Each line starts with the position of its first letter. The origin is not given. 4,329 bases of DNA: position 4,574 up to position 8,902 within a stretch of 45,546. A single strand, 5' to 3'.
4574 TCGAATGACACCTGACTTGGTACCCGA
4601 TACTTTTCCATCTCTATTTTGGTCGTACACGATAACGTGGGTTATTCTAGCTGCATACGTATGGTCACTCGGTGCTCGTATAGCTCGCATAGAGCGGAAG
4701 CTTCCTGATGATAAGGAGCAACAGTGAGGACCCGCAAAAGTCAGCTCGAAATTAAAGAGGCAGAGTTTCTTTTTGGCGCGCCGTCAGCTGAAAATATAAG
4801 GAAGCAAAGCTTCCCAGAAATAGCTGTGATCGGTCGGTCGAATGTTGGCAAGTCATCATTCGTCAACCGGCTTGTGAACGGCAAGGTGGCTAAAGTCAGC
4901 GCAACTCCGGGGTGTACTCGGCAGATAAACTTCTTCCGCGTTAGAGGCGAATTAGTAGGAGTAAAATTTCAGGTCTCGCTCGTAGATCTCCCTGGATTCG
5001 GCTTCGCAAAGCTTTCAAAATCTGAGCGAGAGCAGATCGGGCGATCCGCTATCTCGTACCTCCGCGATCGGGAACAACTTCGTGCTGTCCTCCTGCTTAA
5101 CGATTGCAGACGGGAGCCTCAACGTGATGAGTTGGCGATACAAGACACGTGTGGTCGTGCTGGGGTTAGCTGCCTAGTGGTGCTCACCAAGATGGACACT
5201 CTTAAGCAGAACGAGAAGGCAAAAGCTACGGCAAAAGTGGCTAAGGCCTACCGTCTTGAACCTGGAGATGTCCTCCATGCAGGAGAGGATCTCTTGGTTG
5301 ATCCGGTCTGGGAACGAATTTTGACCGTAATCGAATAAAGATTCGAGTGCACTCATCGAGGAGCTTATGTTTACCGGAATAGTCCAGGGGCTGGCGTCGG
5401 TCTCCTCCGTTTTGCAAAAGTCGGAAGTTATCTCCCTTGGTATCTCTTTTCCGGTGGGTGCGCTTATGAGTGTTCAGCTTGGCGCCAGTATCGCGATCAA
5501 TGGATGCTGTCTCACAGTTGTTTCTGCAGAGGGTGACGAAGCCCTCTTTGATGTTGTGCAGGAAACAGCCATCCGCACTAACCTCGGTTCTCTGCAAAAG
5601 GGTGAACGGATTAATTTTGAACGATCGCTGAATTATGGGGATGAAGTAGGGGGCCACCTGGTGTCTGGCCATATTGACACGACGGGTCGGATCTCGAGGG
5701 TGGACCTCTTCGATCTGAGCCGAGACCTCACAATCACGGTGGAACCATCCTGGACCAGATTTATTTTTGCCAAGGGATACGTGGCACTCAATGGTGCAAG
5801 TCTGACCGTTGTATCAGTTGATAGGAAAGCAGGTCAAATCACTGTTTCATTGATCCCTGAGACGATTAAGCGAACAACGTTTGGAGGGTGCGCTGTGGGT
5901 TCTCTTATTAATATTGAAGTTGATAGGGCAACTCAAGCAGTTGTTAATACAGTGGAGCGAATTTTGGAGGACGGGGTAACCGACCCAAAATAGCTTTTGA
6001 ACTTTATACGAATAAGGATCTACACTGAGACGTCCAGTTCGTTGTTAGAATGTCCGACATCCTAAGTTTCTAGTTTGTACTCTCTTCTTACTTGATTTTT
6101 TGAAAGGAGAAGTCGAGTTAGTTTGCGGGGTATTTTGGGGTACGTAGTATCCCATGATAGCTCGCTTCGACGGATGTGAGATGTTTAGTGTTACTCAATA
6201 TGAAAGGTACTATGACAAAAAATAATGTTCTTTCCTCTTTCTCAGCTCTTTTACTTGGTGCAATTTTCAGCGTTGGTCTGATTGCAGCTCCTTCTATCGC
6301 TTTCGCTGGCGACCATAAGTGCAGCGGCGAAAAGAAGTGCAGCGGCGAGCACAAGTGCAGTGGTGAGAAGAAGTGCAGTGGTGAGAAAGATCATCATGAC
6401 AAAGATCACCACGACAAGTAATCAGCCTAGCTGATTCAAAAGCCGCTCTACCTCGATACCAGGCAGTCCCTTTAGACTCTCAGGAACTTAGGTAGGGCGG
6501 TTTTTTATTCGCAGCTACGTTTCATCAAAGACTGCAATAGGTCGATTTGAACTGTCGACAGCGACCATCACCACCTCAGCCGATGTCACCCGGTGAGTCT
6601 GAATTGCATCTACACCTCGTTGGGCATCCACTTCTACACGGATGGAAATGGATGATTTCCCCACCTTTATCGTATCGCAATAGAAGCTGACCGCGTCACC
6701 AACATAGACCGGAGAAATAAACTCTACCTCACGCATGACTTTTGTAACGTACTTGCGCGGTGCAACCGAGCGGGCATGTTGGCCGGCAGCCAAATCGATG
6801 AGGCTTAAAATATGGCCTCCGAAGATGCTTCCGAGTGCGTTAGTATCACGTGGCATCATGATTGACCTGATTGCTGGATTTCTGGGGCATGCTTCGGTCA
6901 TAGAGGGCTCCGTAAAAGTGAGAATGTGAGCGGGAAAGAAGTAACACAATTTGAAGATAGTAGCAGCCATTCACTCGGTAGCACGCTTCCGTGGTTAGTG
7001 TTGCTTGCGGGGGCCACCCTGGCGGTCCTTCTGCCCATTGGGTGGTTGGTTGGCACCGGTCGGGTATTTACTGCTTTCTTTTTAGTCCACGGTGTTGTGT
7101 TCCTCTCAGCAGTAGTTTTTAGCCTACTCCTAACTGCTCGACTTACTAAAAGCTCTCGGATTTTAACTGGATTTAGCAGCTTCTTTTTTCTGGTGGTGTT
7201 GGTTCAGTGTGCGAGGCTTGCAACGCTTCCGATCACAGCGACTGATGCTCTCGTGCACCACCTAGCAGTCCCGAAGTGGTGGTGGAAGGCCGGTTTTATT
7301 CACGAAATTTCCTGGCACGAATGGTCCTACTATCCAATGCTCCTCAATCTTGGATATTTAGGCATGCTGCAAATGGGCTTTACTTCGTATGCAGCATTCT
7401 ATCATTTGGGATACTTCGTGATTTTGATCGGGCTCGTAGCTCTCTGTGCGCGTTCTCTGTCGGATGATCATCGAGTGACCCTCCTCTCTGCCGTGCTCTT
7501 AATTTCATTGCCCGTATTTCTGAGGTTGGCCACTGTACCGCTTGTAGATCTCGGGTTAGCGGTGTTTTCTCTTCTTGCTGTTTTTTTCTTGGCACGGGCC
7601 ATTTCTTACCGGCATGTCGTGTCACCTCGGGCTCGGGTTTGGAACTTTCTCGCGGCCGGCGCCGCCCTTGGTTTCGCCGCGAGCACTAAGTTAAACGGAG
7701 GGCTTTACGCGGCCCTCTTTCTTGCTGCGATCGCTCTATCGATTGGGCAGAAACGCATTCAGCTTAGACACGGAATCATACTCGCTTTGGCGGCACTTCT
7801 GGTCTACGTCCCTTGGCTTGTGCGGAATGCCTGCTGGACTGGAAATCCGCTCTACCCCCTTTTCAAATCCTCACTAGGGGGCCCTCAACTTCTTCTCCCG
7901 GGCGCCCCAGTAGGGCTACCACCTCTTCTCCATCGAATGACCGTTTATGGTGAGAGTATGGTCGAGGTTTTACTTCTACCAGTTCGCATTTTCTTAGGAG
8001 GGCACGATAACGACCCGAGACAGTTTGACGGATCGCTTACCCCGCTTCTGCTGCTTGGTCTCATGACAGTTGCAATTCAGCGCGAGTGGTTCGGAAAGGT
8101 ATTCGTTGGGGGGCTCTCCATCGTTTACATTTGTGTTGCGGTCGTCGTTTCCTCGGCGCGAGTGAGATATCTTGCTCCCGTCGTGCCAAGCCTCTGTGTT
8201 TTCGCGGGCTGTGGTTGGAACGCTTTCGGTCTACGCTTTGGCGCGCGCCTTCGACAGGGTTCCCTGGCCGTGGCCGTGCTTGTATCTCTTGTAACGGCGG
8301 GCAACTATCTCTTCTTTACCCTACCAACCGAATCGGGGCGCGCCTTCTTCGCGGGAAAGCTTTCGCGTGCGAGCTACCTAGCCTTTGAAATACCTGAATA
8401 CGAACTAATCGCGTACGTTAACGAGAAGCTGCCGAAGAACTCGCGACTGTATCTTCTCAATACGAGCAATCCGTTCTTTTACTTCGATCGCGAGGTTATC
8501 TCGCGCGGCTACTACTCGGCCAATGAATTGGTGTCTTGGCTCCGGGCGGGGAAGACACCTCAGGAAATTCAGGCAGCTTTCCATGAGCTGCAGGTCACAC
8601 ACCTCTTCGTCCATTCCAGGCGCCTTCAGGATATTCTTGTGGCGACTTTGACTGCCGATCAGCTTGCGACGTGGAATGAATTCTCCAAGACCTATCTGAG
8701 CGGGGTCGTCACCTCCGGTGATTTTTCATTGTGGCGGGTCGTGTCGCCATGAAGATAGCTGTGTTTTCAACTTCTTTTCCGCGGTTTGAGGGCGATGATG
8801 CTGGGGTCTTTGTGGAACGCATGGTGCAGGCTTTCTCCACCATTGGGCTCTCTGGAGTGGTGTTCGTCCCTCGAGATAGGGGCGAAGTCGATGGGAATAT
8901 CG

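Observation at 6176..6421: Orphan secreted peptide with four (H/K)KCSGE repeats and a DHHDK-DHHDK tail: candidate metallophore or RiPP-like precursor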

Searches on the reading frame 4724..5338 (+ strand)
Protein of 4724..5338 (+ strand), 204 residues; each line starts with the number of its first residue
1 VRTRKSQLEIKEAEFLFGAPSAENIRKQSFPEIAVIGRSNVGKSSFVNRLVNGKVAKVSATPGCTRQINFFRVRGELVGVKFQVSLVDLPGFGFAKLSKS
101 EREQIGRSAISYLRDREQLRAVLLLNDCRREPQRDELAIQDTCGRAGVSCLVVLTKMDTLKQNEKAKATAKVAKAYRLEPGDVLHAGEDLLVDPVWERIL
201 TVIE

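Call 18: search_protein_families(library=pfam, proteins=[window:4724-5338:+], max_evalue=0.001)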
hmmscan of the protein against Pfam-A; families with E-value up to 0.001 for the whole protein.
window:4724-5338:+ (204 aa): 9 families
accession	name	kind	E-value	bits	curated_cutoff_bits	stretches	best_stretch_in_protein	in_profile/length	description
PF01926.29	MMR_HSR1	-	1.1e-19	71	21.9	1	32-156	1-113/113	50S ribosome-binding GTPase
PF02421.24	FeoB_N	-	6e-09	36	27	1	32-170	2-128/156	Ferrous iron transport protein B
PF03193.22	RsgA_GTPase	-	3.8e-07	30.5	30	0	33-92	109-168/174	RsgA GTPase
PF00350.29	Dynamin_N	-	1.8e-06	28.5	27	1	33-69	1-36/168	Dynamin family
PF00735.24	Septin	-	5.5e-05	23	26.2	1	33-94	7-74/280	Septin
PF04548.22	AIG1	-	0.00011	22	27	1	33-164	3-133/212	AIG1 family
PF05049.19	IIGP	-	0.00036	20.2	24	1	32-96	37-100/375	Interferon-inducible GTPase (IIGP)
PF00009.33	GTP_EFTU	-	0.00066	19.7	26.5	0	118-173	92-147/188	Elongation factor Tu GTP binding domain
PF08477.19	Roc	-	0.00076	20.1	27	0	33-65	2-35/119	Ras of Complex, Roc, domain of DAPkinase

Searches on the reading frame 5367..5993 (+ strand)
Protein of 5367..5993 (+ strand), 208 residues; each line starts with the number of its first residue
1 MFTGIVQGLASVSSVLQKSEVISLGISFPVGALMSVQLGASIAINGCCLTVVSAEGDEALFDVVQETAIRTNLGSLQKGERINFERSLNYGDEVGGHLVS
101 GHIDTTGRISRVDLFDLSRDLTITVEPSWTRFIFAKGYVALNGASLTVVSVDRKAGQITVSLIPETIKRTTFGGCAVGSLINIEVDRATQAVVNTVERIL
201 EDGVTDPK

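Call 18: search_protein_families(library=pfam, proteins=[window:5367-5993:+], max_evalue=0.001)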
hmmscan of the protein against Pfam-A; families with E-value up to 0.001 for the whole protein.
window:5367-5993:+ (208 aa): 1 family
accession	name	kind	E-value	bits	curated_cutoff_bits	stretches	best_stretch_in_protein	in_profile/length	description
PF00677.23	Lum_binding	-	3.1e-43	146.1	27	2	100-186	1-86/86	Lumazine binding domain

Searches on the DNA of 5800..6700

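Call 78: search_rna_families(source=window, start=5800, end=6700, threshold=evalue, max_evalue=1)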
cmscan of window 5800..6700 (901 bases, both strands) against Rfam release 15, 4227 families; matches with E-value up to 1: 0.
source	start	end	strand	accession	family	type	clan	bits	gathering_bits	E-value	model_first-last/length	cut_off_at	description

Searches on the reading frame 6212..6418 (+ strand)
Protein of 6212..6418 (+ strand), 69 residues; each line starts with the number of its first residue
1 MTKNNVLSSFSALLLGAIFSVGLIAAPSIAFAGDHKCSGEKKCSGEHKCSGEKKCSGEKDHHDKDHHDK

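Call 3: search_protein_families(library=ncbifam, proteins=[window:6212-6418:+], max_evalue=10)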
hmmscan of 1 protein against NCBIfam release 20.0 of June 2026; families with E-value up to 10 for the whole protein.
seq(69 aa): 0 families

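Call 4: search_protein_families(library=pfam, proteins=[window:6212-6418:+], max_evalue=10)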
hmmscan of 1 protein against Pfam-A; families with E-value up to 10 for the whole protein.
seq(69 aa): 1 family
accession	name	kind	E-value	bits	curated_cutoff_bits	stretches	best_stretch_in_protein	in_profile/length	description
PF08089.16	Toxin_20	-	7.6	7.2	25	0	37-49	19-31/39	Huwentoxin-II family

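Call 8: find_homologous_proteins(query=window:6212-6418:+, max_evalue=1)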
Query seq(69 aa) (69 aa): 10 proteins with E <= 1 among 47 candidates.
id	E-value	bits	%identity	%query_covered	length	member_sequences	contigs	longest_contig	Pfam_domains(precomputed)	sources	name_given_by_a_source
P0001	7.7e-11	59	53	96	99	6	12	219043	-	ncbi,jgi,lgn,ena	jgi:hypothetical protein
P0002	1.3e-9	56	49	97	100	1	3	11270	-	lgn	-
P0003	6.9e-9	53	36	90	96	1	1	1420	-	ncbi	-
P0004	8.4e-9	53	48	77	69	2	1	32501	-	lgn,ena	-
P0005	4.4e-7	48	43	84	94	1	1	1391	-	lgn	-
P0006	5.0e-7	47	52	74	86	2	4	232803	-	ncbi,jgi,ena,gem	-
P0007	1.4e-5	43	47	84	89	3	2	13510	-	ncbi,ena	-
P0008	1.4e-5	43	49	93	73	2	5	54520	-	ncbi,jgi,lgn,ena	jgi:hypothetical protein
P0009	3.3e-3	35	51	68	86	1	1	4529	-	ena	-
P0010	6.5e-1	28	43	100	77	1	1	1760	-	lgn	-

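Call 17: search_protein_families(library=ncbifam, proteins=[P0003, P0010, P0005, P0006], max_evalue=0.01)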
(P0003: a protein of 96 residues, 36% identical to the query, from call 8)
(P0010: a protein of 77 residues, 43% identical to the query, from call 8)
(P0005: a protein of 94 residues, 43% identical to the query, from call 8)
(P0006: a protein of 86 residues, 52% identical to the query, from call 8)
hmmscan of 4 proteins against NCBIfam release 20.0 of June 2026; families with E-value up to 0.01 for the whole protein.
P0003 (96 aa): 0 families

P0010 (77 aa): 0 families

P0005 (94 aa): 0 families

P0006 (86 aa): 0 families

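Call 34: find_encoding_contigs(protein=P0001, flank=6000, max_places=6)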
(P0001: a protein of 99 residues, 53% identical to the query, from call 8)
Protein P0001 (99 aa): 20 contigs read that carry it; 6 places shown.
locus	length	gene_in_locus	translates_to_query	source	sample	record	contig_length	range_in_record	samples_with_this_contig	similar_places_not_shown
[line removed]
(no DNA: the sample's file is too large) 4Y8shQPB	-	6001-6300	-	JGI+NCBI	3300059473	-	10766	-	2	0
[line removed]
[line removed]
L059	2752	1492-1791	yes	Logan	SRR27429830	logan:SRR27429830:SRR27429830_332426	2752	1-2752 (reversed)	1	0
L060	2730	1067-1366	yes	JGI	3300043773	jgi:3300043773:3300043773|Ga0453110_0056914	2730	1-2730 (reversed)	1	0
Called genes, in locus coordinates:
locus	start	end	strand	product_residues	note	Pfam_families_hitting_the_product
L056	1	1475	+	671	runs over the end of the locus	PF01578:Cytochrom_C_asm, PF16327:CcmF_C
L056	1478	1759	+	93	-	-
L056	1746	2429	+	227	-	PF00005:ABC_tran, PF13304:AAA_21 (faint)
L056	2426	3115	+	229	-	PF03379:CcmB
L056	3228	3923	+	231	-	PF01578:Cytochrom_C_asm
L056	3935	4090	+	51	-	-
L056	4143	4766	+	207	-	PF03193:RsgA_GTPase (faint), PF00009:GTP_EFTU (faint), PF00350:Dynamin_N (faint), PF00735:Septin, PF01926:MMR_HSR1, PF02421:FeoB_N, PF04548:AIG1 (weak)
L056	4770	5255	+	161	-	PF00462:Glutaredoxin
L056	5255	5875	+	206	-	PF00677:Lum_binding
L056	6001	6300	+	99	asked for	-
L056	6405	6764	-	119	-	PF03061:4HBT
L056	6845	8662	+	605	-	-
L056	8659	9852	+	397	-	PF13439:Glyco_transf_4, PF00534:Glycos_transf_1, PF13692:Glyco_trans_1_4, PF13524:Glyco_trans_1_2 (weak)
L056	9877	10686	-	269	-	PF01061:ABC2_membrane (weak), PF12698:ABC2_membrane_3 (weak)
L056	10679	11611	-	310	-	PF02463:SMC_N (weak), PF00005:ABC_tran, PF13304:AAA_21 (faint)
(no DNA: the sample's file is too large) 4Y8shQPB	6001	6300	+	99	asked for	-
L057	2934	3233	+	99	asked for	-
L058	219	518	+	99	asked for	-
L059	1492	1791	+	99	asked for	-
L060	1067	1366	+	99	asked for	-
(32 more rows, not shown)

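Call 35: find_encoding_contigs(protein=P0002, flank=6000, max_places=4)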
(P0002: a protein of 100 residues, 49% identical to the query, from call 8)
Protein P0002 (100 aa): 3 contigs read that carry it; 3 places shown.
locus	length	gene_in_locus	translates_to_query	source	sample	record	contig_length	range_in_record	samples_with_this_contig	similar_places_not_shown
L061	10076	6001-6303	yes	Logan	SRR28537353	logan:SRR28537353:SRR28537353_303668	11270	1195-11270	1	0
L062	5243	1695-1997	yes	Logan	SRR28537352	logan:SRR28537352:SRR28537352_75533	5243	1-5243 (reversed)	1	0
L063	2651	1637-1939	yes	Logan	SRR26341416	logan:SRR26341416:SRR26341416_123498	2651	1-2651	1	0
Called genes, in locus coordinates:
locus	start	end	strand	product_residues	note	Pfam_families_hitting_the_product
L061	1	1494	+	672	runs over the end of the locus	PF01578:Cytochrom_C_asm, PF16327:CcmF_C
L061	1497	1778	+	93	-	-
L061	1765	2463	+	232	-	PF00005:ABC_tran, PF13304:AAA_21 (faint)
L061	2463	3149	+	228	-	PF03379:CcmB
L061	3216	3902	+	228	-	PF01578:Cytochrom_C_asm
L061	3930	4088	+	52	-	-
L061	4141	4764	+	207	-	PF03193:RsgA_GTPase (faint), PF00009:GTP_EFTU (faint), PF00350:Dynamin_N (faint), PF00735:Septin (weak), PF01926:MMR_HSR1, PF02421:FeoB_N, PF04548:AIG1 (weak)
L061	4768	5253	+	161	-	PF00462:Glutaredoxin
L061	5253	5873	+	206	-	PF00677:Lum_binding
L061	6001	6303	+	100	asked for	-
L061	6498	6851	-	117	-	PF03061:4HBT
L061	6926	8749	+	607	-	-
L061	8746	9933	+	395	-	PF13439:Glyco_transf_4, PF13579:Glyco_trans_4_4, PF00534:Glycos_transf_1, PF13692:Glyco_trans_1_4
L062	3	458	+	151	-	?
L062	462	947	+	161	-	PF00462:Glutaredoxin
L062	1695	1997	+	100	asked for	-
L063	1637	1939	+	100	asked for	-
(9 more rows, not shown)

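Call 63: find_encoding_contigs(protein=P0004, flank=5000, max_places=2)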
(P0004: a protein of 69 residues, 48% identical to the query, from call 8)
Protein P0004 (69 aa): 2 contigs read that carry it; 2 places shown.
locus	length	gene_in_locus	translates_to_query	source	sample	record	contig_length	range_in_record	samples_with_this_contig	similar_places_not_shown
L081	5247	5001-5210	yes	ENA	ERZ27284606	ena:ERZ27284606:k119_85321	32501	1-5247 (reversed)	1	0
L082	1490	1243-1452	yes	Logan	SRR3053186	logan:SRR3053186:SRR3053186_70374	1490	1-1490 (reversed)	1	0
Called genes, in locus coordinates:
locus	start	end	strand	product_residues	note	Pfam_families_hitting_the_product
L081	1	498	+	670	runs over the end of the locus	PF01578:Cytochrom_C_asm, PF16327:CcmF_C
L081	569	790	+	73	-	-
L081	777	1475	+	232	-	PF00005:ABC_tran, PF13304:AAA_21 (faint)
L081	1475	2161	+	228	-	PF03379:CcmB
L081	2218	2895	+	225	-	PF01578:Cytochrom_C_asm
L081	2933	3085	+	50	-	-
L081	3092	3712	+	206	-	PF03193:RsgA_GTPase (faint), PF00350:Dynamin_N (faint), PF00735:Septin (faint), PF01926:MMR_HSR1, PF02421:FeoB_N, PF04548:AIG1 (weak)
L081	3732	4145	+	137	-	PF00462:Glutaredoxin (weak)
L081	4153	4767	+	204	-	PF00677:Lum_binding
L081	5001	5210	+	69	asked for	-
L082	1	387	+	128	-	?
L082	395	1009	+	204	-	PF00677:Lum_binding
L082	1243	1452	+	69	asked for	-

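Call 64: list_cluster_members(proteins=[P0001, P0002, window:6212-6418:+])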
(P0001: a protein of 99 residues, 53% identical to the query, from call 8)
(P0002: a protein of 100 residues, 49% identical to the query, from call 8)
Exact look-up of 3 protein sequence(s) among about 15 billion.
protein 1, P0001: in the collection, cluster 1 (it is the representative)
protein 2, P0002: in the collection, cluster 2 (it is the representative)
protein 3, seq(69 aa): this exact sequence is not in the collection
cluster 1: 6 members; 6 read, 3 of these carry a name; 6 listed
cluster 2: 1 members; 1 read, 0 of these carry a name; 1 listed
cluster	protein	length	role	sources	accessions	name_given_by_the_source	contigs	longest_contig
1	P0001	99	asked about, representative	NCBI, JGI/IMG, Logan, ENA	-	hypothetical protein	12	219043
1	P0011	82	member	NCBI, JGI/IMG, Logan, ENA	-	uncharacterized low-complexity protein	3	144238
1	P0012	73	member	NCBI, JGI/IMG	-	uncharacterized low-complexity protein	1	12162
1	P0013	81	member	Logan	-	-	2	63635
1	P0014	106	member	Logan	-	-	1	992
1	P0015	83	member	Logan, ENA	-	-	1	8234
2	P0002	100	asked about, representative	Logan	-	-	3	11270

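Call 67: find_encoding_contigs(protein=P0012, flank=5000, max_places=2)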
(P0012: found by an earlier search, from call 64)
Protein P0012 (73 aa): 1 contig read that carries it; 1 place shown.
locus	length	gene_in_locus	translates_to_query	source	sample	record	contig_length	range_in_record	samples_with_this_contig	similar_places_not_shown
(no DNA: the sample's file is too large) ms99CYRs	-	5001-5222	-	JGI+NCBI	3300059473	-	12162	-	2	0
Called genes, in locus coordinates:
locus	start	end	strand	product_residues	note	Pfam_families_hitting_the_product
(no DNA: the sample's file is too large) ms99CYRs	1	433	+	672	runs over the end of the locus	PF01578:Cytochrom_C_asm, PF16327:CcmF_C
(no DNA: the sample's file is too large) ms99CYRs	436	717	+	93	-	-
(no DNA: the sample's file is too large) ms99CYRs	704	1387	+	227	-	PF02463:SMC_N (faint), PF13191:AAA_16 (weak), PF00005:ABC_tran, PF13304:AAA_21 (weak)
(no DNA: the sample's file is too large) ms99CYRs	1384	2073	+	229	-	PF03379:CcmB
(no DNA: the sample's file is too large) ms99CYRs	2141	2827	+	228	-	PF01578:Cytochrom_C_asm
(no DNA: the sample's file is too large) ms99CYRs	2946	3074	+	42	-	-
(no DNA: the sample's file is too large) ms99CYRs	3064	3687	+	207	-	PF03193:RsgA_GTPase (faint), PF00009:GTP_EFTU (faint), PF00350:Dynamin_N (faint), PF00735:Septin, PF01926:MMR_HSR1, PF02421:FeoB_N, PF04548:AIG1 (weak)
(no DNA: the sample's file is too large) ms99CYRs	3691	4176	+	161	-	PF00462:Glutaredoxin (faint)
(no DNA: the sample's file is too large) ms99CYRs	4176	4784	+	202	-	PF00677:Lum_binding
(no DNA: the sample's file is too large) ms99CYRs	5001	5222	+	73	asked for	-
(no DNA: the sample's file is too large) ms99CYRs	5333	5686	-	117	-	PF03061:4HBT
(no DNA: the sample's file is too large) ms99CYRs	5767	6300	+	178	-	?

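Call 68: find_encoding_contigs(protein=P0015, flank=5000, max_places=2)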
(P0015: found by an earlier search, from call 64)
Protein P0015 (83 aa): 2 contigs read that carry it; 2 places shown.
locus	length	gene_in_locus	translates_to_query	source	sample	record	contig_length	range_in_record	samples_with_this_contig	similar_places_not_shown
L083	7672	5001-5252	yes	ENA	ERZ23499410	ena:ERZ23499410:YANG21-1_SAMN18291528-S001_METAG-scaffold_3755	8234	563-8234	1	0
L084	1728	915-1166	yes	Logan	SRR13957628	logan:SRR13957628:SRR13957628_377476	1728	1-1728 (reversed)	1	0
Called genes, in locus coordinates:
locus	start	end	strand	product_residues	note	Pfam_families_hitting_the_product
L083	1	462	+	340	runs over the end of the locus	?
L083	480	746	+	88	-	-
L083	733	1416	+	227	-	PF00005:ABC_tran, PF13304:AAA_21 (faint)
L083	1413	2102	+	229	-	PF03379:CcmB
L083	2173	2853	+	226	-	PF01578:Cytochrom_C_asm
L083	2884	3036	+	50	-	-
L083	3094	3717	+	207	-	PF03193:RsgA_GTPase (faint), PF00009:GTP_EFTU (faint), PF00350:Dynamin_N (faint), PF00735:Septin (weak), PF01926:MMR_HSR1, PF02421:FeoB_N, PF04548:AIG1 (weak)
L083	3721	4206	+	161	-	PF00462:Glutaredoxin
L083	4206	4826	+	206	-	PF00677:Lum_binding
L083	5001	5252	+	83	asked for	-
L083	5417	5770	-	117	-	PF03061:4HBT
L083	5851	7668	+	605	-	-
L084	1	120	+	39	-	?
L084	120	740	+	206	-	PF00677:Lum_binding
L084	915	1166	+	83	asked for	-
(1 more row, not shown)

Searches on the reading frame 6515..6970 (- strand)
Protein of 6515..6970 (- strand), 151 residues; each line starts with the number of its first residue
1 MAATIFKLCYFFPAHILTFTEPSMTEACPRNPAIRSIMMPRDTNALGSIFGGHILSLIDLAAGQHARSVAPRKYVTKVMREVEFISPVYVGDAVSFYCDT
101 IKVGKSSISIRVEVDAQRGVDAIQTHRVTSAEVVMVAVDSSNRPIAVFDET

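Call 17: search_protein_families(library=ncbifam, proteins=[window:6515-6970:-], max_evalue=0.01)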
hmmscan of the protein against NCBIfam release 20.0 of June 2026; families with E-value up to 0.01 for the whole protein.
window:6515-6970:- (151 aa): 3 families
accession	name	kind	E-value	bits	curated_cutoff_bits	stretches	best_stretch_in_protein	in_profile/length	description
NF007970.0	PRK10694.1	equivalog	1.9e-21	76.3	162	1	33-147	13-129/133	acyl-CoA thioester hydrolase YciA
TIGR00369.1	unchar_dom_1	domain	9e-06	25.8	36.6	1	40-119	26-105/117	hotdog fold thioesterase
NF052388.1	Lys_ferment_KAL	equivalog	0.0004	20.7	160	1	80-134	52-104/120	3-aminobutyryl-CoA ammonia lyase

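Call 18: search_protein_families(library=pfam, proteins=[window:6515-6970:-], max_evalue=0.001)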
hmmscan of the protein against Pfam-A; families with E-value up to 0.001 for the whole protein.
window:6515-6970:- (151 aa): 2 families
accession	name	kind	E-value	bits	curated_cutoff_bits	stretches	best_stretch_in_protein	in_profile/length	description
PF03061.28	4HBT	-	1.2e-13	51.6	20.6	1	47-120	2-76/79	Thioesterase superfamily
PF13622.12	4HBT_3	-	5.2e-05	23.9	24.3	1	40-124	2-74/83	Acyl-CoA thioesterase N-terminal domain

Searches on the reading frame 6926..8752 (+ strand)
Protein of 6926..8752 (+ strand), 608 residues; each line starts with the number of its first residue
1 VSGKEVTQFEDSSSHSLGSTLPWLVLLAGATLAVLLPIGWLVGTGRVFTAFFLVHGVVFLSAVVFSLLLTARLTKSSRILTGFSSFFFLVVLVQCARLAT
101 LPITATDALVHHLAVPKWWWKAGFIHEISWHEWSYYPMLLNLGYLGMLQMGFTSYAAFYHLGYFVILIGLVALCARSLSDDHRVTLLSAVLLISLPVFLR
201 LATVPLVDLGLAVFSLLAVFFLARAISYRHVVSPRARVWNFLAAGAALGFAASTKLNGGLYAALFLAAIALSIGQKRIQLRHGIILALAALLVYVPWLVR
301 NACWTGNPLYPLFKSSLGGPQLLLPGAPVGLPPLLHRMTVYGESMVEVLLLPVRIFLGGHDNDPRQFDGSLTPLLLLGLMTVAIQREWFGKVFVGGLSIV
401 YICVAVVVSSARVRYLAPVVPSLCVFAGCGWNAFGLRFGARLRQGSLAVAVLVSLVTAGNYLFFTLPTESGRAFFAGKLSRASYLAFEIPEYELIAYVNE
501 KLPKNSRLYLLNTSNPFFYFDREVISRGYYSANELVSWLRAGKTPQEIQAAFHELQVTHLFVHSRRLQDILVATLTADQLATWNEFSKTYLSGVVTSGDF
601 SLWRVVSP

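Call 17: search_protein_families(library=ncbifam, proteins=[window:6926-8752:+], max_evalue=0.01)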
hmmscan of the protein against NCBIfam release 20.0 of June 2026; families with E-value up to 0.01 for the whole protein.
window:6926-8752:+ (608 aa): 1 family
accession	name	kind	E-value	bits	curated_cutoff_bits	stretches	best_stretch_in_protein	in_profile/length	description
NF047510.1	LIC_10190_fam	subfamily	3.7e-08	32.5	100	1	68-312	80-313/424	LIC_10190 family membrane protein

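Call 18: search_protein_families(library=pfam, proteins=[window:6926-8752:+], max_evalue=0.001)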
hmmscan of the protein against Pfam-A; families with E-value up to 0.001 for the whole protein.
window:6926-8752:+ (608 aa): 2 families
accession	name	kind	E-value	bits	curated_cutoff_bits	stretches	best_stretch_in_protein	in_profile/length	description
PF02366.24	PMT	-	1.6e-09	38.1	22.7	1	167-303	96-236/245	Dolichyl-phosphate-mannose-protein mannosyltransferase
PF13231.12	PMT_2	-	6.9e-06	26.8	26.1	1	165-299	33-159/160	Dolichyl-phosphate-mannose-protein mannosyltransferase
